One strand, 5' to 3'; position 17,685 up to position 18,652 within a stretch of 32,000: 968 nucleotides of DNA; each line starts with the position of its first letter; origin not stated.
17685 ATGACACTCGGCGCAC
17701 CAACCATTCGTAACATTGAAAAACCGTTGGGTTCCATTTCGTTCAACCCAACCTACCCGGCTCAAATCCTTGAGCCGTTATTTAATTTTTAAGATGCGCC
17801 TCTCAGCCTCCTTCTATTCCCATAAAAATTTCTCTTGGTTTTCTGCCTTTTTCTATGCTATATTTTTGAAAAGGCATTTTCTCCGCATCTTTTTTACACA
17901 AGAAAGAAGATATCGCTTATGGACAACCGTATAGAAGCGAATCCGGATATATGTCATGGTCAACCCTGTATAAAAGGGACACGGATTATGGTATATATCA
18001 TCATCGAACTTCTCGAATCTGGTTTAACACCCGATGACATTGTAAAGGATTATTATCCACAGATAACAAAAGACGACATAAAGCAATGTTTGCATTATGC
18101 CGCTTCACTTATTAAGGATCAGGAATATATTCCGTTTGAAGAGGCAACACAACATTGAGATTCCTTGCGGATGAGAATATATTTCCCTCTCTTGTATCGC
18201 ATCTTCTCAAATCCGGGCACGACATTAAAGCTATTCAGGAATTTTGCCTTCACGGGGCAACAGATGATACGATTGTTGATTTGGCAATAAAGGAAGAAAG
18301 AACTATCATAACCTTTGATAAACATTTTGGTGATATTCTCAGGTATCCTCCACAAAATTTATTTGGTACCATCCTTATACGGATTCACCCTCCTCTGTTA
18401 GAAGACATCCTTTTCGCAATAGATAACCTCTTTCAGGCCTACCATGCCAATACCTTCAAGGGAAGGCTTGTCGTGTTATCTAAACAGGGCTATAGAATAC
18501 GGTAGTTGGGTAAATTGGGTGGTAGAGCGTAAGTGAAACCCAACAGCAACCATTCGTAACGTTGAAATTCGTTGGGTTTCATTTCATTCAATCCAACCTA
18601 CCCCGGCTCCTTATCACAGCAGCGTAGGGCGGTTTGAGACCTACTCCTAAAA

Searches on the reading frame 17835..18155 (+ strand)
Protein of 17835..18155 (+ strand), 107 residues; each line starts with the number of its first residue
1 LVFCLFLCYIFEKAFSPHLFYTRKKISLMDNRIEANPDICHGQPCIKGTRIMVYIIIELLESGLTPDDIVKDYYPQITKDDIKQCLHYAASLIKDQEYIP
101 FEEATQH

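Call 7: search_protein_families(library=pfam, proteins=[window:17835-18155:+], max_evalue=0.01)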
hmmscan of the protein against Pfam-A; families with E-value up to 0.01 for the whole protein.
window:17835-18155:+ (107 aa): 1 family
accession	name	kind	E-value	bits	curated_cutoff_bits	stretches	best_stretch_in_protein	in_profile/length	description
PF04255.20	DUF433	-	1.2e-23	83.1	23.6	1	33-89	1-56/56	Protein of unknown function (DUF433)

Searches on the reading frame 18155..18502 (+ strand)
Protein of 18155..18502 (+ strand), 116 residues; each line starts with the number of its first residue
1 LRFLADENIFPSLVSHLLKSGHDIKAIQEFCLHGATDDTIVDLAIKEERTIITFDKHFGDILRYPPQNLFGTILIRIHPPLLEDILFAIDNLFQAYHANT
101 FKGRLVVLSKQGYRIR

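Call 7: search_protein_families(library=pfam, proteins=[window:18155-18502:+], max_evalue=0.01)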
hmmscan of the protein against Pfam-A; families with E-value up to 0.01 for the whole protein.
window:18155-18502:+ (116 aa): 2 families
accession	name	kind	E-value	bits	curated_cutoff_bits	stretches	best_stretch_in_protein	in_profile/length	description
PF18480.7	DUF5615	-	2.2e-26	92.3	23.8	1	1-110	1-109/110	Domain of unknown function (DUF5615)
PF18478.7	PIN_10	-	0.0001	22.7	26.2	1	1-58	1-62/84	PIN like domain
